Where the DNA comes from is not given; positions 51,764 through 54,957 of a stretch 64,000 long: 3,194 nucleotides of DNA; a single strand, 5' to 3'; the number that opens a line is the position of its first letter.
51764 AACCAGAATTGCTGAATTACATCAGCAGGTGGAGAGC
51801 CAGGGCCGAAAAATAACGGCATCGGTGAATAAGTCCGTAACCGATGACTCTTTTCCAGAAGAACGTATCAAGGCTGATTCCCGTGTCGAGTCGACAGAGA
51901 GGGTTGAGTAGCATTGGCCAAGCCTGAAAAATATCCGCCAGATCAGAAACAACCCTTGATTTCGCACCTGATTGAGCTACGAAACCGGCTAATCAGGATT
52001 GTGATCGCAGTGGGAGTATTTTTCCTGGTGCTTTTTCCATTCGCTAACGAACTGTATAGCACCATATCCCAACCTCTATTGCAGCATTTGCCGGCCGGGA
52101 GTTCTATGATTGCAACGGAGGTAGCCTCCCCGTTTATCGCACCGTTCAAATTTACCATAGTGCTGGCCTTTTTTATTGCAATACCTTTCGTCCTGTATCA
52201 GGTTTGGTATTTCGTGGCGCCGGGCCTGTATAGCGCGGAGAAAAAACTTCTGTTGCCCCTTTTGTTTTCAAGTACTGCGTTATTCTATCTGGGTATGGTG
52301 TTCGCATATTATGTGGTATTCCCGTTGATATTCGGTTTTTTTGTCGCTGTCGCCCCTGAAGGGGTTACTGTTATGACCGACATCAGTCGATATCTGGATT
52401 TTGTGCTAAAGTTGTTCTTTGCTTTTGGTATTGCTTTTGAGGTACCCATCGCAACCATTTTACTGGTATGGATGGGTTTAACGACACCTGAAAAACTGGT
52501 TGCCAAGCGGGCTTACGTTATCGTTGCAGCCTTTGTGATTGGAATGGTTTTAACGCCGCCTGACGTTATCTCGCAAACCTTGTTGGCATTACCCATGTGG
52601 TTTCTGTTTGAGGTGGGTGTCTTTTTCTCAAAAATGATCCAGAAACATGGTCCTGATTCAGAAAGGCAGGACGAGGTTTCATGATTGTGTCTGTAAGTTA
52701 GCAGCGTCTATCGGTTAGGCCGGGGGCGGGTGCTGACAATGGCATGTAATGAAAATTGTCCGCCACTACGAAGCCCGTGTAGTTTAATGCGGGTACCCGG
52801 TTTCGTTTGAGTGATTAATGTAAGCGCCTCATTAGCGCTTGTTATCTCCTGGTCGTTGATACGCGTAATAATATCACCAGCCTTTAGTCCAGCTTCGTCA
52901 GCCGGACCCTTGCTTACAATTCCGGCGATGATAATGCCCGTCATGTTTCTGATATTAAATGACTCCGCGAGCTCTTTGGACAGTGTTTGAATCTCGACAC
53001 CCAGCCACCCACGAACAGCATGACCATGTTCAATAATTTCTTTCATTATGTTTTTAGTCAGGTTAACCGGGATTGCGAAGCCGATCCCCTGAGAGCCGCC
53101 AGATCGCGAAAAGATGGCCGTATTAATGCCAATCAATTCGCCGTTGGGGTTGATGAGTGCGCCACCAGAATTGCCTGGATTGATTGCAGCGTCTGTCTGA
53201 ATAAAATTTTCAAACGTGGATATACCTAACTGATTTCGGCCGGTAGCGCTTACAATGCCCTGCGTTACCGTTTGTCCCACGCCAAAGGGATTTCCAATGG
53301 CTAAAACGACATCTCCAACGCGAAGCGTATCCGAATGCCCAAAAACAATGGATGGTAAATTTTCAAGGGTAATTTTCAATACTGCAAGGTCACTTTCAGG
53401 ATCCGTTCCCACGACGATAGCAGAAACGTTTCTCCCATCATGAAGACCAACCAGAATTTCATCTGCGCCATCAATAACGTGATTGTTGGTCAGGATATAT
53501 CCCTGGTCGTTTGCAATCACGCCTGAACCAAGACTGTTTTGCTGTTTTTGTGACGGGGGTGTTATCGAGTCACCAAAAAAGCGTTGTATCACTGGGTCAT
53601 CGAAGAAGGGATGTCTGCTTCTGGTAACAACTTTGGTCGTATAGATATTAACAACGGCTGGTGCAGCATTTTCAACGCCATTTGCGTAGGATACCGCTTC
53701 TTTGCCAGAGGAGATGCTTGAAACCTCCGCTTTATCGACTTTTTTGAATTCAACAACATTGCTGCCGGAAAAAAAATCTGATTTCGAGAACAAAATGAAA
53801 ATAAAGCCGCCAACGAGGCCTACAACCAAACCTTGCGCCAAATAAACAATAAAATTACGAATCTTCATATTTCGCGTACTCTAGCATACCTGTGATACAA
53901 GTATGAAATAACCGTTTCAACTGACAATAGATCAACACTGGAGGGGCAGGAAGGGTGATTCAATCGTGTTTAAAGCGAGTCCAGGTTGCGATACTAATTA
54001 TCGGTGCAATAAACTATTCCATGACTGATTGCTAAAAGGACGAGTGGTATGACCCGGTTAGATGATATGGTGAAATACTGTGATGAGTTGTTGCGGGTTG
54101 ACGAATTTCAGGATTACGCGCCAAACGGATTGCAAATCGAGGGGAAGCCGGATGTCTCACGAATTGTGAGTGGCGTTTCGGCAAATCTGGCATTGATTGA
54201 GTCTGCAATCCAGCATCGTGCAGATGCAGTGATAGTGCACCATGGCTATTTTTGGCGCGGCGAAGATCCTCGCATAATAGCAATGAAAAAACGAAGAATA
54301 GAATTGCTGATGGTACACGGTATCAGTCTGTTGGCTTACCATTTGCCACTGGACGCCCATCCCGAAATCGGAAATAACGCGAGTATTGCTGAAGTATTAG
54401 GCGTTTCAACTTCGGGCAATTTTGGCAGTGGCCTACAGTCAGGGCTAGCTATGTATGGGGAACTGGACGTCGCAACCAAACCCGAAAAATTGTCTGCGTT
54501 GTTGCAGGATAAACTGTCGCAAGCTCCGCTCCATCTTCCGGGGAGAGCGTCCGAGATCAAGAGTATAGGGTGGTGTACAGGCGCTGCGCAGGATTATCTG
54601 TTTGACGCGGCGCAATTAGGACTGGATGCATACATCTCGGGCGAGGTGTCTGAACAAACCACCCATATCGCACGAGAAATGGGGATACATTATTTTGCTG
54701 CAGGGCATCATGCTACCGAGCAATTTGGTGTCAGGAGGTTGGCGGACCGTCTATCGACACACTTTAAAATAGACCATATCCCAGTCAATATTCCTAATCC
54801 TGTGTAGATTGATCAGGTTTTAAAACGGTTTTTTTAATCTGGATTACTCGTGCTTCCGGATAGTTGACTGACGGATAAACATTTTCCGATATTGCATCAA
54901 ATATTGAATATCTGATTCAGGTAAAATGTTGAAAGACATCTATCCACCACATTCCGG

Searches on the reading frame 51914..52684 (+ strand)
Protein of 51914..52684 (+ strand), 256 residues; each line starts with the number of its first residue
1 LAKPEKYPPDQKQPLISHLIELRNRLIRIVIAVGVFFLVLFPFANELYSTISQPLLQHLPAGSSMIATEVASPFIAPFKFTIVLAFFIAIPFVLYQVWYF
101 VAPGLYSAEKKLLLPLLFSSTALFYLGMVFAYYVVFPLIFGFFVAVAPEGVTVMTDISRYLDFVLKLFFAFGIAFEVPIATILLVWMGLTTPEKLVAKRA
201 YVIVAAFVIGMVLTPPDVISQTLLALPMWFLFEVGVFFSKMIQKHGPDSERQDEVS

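Call 9: search_protein_families(library=ncbifam, proteins=[window:51914-52684:+], max_evalue=1e-10)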
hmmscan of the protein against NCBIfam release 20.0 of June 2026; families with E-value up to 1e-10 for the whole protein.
window:51914-52684:+ (256 aa): 3 families
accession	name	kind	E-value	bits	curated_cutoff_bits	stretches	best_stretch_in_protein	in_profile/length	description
NF008174.0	PRK10921.1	equivalog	8.4e-105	350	432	1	10-252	4-246/258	Sec-independent protein translocase subunit TatC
TIGR00945.1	tatC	equivalog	8.9e-71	238.2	132.7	1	15-232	1-215/215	twin-arginine translocase subunit TatC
TIGR01912.1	TatC-Arch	equivalog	1.5e-40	139.4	192.6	1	18-244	5-234/234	Sec-independent protein translocase TatC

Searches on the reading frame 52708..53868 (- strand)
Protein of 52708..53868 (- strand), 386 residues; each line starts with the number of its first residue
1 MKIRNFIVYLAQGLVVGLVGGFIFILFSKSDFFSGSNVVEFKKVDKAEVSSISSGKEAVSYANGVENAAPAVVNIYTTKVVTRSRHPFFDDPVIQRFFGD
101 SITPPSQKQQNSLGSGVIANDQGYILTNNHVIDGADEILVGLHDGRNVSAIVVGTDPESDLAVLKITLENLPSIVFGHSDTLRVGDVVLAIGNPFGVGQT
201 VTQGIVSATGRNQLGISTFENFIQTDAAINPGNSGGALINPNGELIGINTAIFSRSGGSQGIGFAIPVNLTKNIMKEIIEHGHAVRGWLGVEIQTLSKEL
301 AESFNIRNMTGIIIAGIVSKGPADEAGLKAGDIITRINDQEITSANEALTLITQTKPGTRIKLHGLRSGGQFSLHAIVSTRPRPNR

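Call 3: search_protein_families(library=pfam, proteins=[window:52708-53868:-])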
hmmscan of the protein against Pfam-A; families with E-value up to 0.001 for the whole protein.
window:52708-53868:- (386 aa): 5 families
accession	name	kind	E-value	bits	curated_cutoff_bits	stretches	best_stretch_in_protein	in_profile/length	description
PF13365.12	Trypsin_2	-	2.4e-33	116.4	27.6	1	114-248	1-144/144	Trypsin-like peptidase domain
PF00089.32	Trypsin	-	1.2e-20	74.7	20.6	1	113-271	26-216/220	Trypsin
PF13180.12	PDZ_2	-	2.8e-14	53.6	27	1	288-369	2-71/80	PDZ domain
PF17820.7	PDZ_6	-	1.9e-11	43.9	27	1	314-358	2-45/54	PDZ domain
PF00595.29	PDZ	-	2.2e-11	44.4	23.2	1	285-356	8-71/81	PDZ domain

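Call 4: search_protein_families(library=ncbifam, proteins=[window:52708-53868:-])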
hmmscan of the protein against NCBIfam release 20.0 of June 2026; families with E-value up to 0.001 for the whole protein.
window:52708-53868:- (386 aa): 22 families
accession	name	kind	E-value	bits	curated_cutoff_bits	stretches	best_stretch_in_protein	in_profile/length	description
TIGR02037.1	degP_htrA_DO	subfamily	1.4e-124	416.3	416.2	1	60-380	2-329/434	Do family serine endopeptidase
TIGR02038.1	protease_degS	equivalog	1.6e-98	330.1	422.95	1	8-380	2-348/351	outer membrane-stress sensor serine endopeptidase DegS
NF008147.1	PRK10898.1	equivalog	2.5e-94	316.3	408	2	106-379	72-348/352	outer membrane-stress sensor serine endopeptidase DegS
NF041521.1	HhoA_HhoB_HtrA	equivalog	3.2e-93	312.7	450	1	63-374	5-327/335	HhoA/HhoB/HtrA family serine endopeptidase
NF007526.1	PRK10139.1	equivalog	9.4e-92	308.1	756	1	51-375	31-356/456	serine endoprotease DegQ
NF008189.1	PRK10942.1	equivalog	1.5e-84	284.2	720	1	87-373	89-376/477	serine endoprotease DegP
NF047968.1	SerProtHtrA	equivalog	3.9e-71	240.3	470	1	7-374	2-353/357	serine protease HtrA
NF040960.1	MamE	equivalog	3.9e-59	200.8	800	2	102-279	112-294/659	magnetosome formation protease MamE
NF050055.1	SerProtHtrAMycob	equivalog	2.4e-58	198.3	800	1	107-375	222-495/502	serine protease HtrA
NF053637.1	SerProtHtrAspr2045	equivalog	1.3e-53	182.3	650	1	3-370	11-378/394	serine protease HtrA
NF033740.0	MarP_fam_protase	equivalog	5.8e-23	81.5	250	1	108-278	207-377/390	MarP family serine protease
NF040961.1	MamO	equivalog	6.8e-21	74.3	800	1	107-281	93-270/648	magnetosome protein MamO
NF040965.1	MamP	equivalog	2.7e-07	30.5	300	1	287-369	112-193/290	magnetosome magnetite formation protein MamP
TIGR00225.1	prc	subfamily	1.8e-06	27.3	218.6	1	308-369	60-122/335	C-terminal processing peptidase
NF041515.1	GspC_delta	equivalog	2.1e-06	27.7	150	1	310-374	242-306/311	type II secretion system protein GspC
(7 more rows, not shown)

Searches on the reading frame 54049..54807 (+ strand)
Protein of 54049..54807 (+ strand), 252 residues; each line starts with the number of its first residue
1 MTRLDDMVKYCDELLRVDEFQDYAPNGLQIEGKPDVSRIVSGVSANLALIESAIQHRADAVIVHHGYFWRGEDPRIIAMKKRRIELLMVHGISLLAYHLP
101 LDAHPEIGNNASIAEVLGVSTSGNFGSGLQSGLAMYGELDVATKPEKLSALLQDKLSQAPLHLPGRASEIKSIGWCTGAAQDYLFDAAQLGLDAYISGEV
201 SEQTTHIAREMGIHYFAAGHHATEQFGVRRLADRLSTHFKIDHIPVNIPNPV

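Call 3: search_protein_families(library=pfam, proteins=[window:54049-54807:+])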
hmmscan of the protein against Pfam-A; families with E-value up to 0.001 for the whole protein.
window:54049-54807:+ (252 aa): 1 family
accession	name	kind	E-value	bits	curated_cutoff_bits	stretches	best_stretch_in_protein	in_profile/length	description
PF01784.24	DUF34_NIF3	-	4.6e-63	213.7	23.4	1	3-247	2-251/256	Duf34/NIF3 (NGG1p interacting factor 3)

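Call 4: search_protein_families(library=ncbifam, proteins=[window:54049-54807:+])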
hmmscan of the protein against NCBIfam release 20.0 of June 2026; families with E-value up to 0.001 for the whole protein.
window:54049-54807:+ (252 aa): 2 families
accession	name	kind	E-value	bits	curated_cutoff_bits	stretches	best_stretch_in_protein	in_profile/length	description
NF008064.0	PRK10799.1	equivalog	2.8e-83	279.6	414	1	11-252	10-247/247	type 2 GTP cyclohydrolase I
TIGR00486.1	YbgI_SA1388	equivalog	2e-51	175.1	130.55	1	4-248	3-246/250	Nif3-like dinuclear metal center hexameric protein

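Call 22: find_homologous_proteins(query=window:54049-54807:+, max_evalue=1e-30)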
Query window:54049-54807:+ (252 aa): 7978 proteins with E <= 1e-30 among 8000 candidates; the best 120 are listed.
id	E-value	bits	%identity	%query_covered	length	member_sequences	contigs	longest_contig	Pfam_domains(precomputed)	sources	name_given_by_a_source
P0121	5.7e-165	565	100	100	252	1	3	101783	PF01784.25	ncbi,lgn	ncbi:MAG: Nif3-like dinuclear metal center hexameric protein [Gammaproteobacteria bacterium]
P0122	2.8e-94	333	61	100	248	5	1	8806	PF01784.25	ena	-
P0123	2.9e-94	333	60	100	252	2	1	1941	PF01784.25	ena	-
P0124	2.8e-93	330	56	100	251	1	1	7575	PF01784.25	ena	-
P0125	3.8e-93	330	58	100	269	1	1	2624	PF01784.25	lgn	-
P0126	1.1e-92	328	53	100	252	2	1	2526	PF01784.25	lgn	-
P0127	1.6e-92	328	58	100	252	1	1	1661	PF01784.25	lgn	-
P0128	1.7e-92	327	55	100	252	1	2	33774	PF01784.25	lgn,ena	-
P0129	3.5e-92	326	58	100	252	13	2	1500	PF01784.25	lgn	-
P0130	4.1e-92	326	56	100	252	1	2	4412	PF01784.25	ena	-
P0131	1.1e-91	325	56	100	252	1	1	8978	PF01784.25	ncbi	-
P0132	1.4e-91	324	56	100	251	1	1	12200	PF01784.25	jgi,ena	-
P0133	1.4e-91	324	56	100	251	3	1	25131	PF01784.25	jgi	-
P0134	1.4e-91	324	55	100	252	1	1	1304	PF01784.25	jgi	jgi:dinuclear metal center YbgI/SA1388 family protein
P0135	1.7e-91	324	59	100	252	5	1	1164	PF01784.25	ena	-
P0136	1.7e-91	324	56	100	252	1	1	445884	PF01784.25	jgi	jgi:dinuclear metal center YbgI/SA1388 family protein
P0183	2.8e-89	317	54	100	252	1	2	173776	PF01784.25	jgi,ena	-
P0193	4.4e-89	316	54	100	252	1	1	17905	PF01784.25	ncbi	ncbi:MAG: Nif3-like dinuclear metal center hexameric protein [Thiohalomonadales bacterium]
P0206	6.6e-89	316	54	100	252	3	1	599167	PF01784.25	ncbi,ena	-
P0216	1.1e-88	315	52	100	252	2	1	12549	PF01784.25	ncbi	ncbi:Nif3-like dinuclear metal center hexameric protein [Kaarinaea lacus]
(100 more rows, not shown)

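Call 23: find_encoding_contigs(protein=P0121, flank=10000, max_places=3)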
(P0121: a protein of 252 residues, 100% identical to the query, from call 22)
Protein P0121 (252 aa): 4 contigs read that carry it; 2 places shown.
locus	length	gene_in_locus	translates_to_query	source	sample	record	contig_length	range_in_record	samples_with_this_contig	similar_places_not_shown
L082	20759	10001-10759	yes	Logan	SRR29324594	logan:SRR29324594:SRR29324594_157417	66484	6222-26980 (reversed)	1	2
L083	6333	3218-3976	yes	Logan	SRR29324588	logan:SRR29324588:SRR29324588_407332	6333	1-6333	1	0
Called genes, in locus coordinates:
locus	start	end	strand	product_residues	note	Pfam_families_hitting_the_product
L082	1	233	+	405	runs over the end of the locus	PF00275:EPSP_synthase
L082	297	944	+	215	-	PF01634:HisG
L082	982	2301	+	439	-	PF00815:Histidinol_dh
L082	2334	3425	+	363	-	PF00155:Aminotran_1_2, PF04864:Alliinase_C (faint)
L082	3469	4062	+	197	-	PF00475:IGPD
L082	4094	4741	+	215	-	PF00117:GATase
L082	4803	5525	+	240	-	PF00977:His_biosynth, PF01207:Dus (faint)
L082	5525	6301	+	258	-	PF00977:His_biosynth, PF01207:Dus (faint), PF02581:TMP-TENI (faint), PF03060:NMO (faint), PF01180:DHO_dh (faint), PF05690:ThiG (faint)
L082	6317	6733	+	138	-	PF01502:PRA-CH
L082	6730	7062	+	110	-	PF01503:PRA-PH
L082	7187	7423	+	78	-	PF02416:TatA_B_E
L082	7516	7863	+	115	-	PF02416:TatA_B_E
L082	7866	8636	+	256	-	PF00902:TatC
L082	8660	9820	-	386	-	PF00089:Trypsin, PF13365:Trypsin_2, PF00595:PDZ, PF13180:PDZ_2, PF17820:PDZ_6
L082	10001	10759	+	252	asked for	PF01784:DUF34_NIF3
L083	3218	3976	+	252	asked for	PF01784:DUF34_NIF3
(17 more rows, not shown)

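Call 24: find_encoding_contigs(protein=P0216, flank=10000, max_places=2)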
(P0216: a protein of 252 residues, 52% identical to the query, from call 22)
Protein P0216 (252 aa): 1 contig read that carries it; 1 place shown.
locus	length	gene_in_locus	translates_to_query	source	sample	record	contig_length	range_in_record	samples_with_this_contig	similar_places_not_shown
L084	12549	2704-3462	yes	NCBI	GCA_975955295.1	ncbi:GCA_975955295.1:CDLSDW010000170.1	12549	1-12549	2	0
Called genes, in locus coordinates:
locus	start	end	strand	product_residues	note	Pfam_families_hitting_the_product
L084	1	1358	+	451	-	?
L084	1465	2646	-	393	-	PF00089:Trypsin, PF13365:Trypsin_2, PF00595:PDZ, PF13180:PDZ_2, PF17820:PDZ_6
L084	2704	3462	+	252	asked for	PF01784:DUF34_NIF3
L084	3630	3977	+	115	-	PF00805:Pentapeptide (faint)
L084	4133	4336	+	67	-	PF01197:Ribosomal_L31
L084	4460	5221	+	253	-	PF00565:SNase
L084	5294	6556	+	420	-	PF00390:malic, PF03949:Malic_M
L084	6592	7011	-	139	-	PF01230:HIT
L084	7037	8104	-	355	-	PF01208:URO-D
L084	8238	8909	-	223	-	-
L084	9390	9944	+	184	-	PF04542:Sigma70_r2, PF08281:Sigma70_r4_2, PF04545:Sigma70_r4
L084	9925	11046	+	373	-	PF13490:zf-HC2 (weak)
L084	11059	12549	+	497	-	?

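Call 25: find_encoding_contigs(protein=P0206, flank=10000, max_places=2)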
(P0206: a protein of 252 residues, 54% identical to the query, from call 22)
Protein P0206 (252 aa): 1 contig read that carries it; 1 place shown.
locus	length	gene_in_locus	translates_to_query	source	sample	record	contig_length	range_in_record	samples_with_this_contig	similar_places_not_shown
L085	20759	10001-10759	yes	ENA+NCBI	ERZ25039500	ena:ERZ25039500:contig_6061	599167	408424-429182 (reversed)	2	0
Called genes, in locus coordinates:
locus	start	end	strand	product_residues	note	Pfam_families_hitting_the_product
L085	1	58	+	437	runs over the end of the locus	PF00275:EPSP_synthase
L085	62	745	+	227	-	PF01634:HisG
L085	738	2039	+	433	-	PF00815:Histidinol_dh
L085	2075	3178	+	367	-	PF00155:Aminotran_1_2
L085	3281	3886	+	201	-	PF00475:IGPD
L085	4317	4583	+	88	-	PF00117:GATase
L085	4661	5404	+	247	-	PF00977:His_biosynth, PF01207:Dus (weak)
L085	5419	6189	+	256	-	PF00977:His_biosynth, PF03060:NMO (faint)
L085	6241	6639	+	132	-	PF01502:PRA-CH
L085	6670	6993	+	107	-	PF01503:PRA-PH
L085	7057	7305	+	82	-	PF02416:TatA_B_E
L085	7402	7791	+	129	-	PF02416:TatA_B_E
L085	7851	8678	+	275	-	PF00902:TatC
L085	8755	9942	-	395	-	PF00089:Trypsin, PF13365:Trypsin_2, PF00595:PDZ, PF13180:PDZ_2, PF17820:PDZ_6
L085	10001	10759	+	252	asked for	PF01784:DUF34_NIF3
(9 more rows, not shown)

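Call 26: find_encoding_contigs(protein=P0136, flank=10000, max_places=2)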
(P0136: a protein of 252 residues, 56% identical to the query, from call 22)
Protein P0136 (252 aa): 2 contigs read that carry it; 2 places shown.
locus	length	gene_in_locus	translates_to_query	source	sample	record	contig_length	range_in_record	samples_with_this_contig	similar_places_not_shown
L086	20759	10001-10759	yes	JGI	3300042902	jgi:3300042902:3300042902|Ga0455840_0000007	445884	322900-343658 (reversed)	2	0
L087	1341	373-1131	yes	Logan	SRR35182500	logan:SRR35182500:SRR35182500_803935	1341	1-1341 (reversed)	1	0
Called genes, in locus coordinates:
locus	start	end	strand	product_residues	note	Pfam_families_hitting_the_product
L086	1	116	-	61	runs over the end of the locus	-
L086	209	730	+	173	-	-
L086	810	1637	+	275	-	PF00005:ABC_tran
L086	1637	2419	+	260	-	PF02405:MlaE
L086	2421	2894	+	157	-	PF02470:MlaD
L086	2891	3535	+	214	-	PF05494:MlaC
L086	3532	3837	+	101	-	PF01740:STAS, PF13466:STAS_2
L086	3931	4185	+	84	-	PF01722:BolA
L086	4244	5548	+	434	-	PF00275:EPSP_synthase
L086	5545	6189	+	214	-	PF01634:HisG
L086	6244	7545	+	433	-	PF00815:Histidinol_dh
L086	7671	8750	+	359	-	PF00155:Aminotran_1_2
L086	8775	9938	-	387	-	PF00089:Trypsin, PF13365:Trypsin_2, PF00595:PDZ, PF13180:PDZ_2, PF17820:PDZ_6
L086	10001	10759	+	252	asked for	PF01784:DUF34_NIF3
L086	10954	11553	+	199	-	PF10399:UCR_Fe-S_N, PF00355:Rieske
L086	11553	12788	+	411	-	PF00033:Cytochrome_B, PF13631:Cytochrom_B_N_2, PF00032:Cytochrom_B_C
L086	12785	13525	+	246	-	PF02167:Cytochrom_C1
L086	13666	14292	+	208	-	PF02798:GST_N, PF13417:GST_N_3, PF13409:GST_N_2, PF00043:GST_C, PF13410:GST_C_2 (weak)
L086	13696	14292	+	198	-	PF02798:GST_N, PF13417:GST_N_3, PF13409:GST_N_2, PF00043:GST_C, PF13410:GST_C_2 (weak)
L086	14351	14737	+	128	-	PF04386:SspB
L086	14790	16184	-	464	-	PF01565:FAD_binding_4, PF02913:FAD-oxidase_C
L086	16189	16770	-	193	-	PF04972:BON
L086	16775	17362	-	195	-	PF13580:SIS_2, PF01380:SIS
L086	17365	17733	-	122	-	PF02021:UPF0102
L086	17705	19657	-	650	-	PF04348:LppC, PF13458:Peripla_BP_6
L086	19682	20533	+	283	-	PF00590:TP_methylase, PF23016:RsmI_C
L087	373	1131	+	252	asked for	PF01784:DUF34_NIF3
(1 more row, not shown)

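Call 27: find_encoding_contigs(protein=P0183, flank=10000, max_places=2)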
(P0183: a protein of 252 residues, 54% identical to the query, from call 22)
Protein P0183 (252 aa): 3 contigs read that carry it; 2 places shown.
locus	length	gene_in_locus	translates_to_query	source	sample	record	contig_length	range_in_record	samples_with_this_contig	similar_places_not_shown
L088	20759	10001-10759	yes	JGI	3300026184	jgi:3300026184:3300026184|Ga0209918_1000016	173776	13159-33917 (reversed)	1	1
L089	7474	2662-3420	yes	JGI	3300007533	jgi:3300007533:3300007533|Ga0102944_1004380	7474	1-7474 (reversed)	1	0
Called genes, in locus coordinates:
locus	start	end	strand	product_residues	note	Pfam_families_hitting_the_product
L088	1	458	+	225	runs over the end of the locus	-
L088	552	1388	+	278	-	PF00005:ABC_tran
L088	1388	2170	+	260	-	PF02405:MlaE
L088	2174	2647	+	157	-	PF02470:MlaD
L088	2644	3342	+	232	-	PF05494:MlaC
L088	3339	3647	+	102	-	PF13466:STAS_2, PF01740:STAS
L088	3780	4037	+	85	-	PF01722:BolA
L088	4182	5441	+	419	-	PF00275:EPSP_synthase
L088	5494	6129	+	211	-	PF01634:HisG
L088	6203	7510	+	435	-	PF00815:Histidinol_dh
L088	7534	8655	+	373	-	PF00155:Aminotran_1_2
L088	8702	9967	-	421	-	PF00089:Trypsin, PF13365:Trypsin_2, PF00595:PDZ, PF13180:PDZ_2, PF17820:PDZ_6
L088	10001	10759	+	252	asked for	PF01784:DUF34_NIF3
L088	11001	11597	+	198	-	PF10399:UCR_Fe-S_N, PF00355:Rieske (weak)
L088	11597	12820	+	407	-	PF00033:Cytochrome_B, PF13631:Cytochrom_B_N_2, PF00032:Cytochrom_B_C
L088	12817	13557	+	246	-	PF02167:Cytochrom_C1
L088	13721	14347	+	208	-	PF02798:GST_N, PF13417:GST_N_3, PF13409:GST_N_2, PF22441:CLIC-like_N (weak), PF00043:GST_C (weak), PF13410:GST_C_2 (faint)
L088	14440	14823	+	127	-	PF04386:SspB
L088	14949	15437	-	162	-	PF01661:Macro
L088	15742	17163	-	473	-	PF01565:FAD_binding_4, PF02913:FAD-oxidase_C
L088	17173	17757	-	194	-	PF13580:SIS_2, PF01380:SIS (weak)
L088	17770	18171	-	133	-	PF02021:UPF0102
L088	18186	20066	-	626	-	PF04348:LppC, PF14559:TPR_19 (faint), PF13458:Peripla_BP_6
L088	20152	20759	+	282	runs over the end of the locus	PF00590:TP_methylase, PF23016:RsmI_C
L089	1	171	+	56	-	?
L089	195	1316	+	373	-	PF00155:Aminotran_1_2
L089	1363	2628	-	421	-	PF00089:Trypsin, PF13365:Trypsin_2, PF00595:PDZ, PF13180:PDZ_2, PF17820:PDZ_6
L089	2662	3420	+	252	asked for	PF01784:DUF34_NIF3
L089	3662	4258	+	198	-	PF10399:UCR_Fe-S_N, PF00355:Rieske (weak)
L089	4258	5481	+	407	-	PF00033:Cytochrome_B, PF13631:Cytochrom_B_N_2, PF00032:Cytochrom_B_C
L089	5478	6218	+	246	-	PF02167:Cytochrom_C1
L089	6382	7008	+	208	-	PF02798:GST_N, PF13417:GST_N_3, PF13409:GST_N_2, PF22441:CLIC-like_N (weak), PF00043:GST_C (weak), PF13410:GST_C_2 (faint)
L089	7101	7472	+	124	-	?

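Call 28: find_encoding_contigs(protein=P0193, flank=10000, max_places=2)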
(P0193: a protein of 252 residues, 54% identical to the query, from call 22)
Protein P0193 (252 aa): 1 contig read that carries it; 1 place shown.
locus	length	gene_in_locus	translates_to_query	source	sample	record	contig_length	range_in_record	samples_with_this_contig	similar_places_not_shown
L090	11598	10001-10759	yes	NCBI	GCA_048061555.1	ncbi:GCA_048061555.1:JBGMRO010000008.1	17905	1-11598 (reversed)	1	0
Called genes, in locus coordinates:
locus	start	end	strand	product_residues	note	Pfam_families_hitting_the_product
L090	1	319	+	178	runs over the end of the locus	-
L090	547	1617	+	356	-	PF05488:PAAR_motif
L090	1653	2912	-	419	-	PF00176:SNF2-rel_dom, PF00271:Helicase_C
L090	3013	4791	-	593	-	PF04434:SWIM (faint), PF08455:SNF2_assoc (weak)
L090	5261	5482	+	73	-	PF11197:DUF2835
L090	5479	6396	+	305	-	PF00480:ROK, PF02685:Glucokinase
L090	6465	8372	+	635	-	PF03190:Thioredox_DsbH, PF13899:Thioredoxin_7 (faint)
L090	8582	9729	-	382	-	PF00089:Trypsin, PF13365:Trypsin_2, PF00595:PDZ (weak), PF13180:PDZ_2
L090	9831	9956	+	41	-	-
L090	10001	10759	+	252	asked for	PF01784:DUF34_NIF3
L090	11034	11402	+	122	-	PF13599:Pentapeptide_4 (weak), PF00805:Pentapeptide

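Call 44: list_cluster_members(proteins=[P0121, P0001, P0035, P0060, P0017])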
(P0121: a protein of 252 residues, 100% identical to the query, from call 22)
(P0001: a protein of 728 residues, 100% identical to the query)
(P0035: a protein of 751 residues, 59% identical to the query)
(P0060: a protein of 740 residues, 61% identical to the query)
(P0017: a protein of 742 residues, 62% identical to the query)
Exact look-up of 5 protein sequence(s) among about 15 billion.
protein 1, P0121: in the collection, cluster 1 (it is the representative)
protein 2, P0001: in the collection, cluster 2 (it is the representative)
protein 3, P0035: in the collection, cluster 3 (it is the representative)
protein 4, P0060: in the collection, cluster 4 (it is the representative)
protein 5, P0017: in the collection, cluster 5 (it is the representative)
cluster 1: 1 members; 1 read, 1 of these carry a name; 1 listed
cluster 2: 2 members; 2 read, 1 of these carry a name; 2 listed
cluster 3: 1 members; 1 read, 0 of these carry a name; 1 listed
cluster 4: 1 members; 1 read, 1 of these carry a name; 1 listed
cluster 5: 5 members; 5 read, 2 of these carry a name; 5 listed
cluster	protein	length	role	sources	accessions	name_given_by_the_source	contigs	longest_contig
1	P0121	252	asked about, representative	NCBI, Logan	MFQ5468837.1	MAG: Nif3-like dinuclear metal center hexameric protein [Gammaproteobacteria bacterium]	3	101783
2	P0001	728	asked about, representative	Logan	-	-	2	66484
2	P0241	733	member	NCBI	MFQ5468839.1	MAG: molybdopterin-dependent oxidoreductase [Gammaproteobacteria bacterium]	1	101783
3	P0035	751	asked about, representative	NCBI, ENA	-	-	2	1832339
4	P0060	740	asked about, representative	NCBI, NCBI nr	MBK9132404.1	MAG: molybdopterin-dependent oxidoreductase [Gammaproteobacteria bacterium] | molybdopterin-dependent oxidoreductase [Gammaproteobacteria bacterium]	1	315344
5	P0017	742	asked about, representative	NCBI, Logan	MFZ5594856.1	MAG: molybdopterin-containing oxidoreductase family protein [Pseudomonadota bacterium]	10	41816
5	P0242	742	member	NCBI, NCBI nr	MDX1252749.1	MAG: molybdopterin-dependent oxidoreductase [Gammaproteobacteria bacterium] | molybdopterin-dependent oxidoreductase [Gammaproteobacteria bacterium]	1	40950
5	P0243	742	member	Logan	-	-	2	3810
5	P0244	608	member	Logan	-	-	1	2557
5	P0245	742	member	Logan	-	-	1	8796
